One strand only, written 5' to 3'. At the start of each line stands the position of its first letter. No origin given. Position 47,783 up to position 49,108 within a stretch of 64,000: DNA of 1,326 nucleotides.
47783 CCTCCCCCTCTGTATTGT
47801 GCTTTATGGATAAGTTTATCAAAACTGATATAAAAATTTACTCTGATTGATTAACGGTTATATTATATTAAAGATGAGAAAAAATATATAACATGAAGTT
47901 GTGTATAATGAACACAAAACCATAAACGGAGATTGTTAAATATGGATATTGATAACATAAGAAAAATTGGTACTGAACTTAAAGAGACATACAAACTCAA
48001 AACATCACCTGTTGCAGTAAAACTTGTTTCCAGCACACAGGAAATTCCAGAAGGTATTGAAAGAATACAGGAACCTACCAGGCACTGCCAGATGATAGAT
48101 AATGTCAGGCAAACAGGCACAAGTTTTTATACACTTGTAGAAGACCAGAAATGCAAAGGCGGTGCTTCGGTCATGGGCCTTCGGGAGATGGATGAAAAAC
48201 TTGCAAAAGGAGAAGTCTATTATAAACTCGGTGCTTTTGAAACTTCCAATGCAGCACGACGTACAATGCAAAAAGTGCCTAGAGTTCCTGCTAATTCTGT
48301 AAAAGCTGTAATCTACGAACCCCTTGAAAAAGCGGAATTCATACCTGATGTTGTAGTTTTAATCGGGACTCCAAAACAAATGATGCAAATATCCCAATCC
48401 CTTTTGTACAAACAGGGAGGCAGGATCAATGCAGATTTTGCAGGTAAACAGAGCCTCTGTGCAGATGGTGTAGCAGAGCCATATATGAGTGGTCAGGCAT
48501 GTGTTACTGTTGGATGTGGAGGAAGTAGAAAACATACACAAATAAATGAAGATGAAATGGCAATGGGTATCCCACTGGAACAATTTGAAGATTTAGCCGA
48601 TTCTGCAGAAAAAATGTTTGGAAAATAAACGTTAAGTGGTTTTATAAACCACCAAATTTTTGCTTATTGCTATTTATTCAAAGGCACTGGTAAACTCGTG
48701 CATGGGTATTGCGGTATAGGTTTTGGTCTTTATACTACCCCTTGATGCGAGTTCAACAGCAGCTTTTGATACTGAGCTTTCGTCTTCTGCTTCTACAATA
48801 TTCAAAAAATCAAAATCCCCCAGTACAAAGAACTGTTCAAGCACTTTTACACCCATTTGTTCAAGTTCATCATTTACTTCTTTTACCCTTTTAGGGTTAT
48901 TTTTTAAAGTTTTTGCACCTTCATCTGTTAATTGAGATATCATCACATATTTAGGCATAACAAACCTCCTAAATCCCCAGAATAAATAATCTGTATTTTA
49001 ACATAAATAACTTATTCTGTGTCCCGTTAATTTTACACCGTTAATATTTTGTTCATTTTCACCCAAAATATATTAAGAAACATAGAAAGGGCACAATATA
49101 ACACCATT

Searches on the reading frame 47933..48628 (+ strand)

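Call 27: search_protein_families(library=pfam, proteins=[window:47933-48628:+], max_evalue=0.00001)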
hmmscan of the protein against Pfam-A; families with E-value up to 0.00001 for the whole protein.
window:47933-48628:+ (231 aa): 1 family
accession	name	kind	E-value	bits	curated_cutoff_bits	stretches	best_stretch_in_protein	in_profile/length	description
PF02596.20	DUF169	-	7.5e-73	245.2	27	1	15-222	1-207/209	Uncharacterised ArCR, COG2043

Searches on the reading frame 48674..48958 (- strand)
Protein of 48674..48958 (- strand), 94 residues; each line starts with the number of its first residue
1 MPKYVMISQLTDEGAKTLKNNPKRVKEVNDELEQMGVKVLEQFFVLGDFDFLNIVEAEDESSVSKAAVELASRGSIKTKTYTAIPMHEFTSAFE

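Call 27: search_protein_families(library=pfam, proteins=[window:48674-48958:-], max_evalue=0.00001)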
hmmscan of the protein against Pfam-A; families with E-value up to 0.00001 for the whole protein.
window:48674-48958:- (94 aa): 1 family
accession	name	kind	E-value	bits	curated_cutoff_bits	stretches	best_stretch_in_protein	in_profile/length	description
PF08734.17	GYD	-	1.4e-29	102.4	31.4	1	4-92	1-90/91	GYD domain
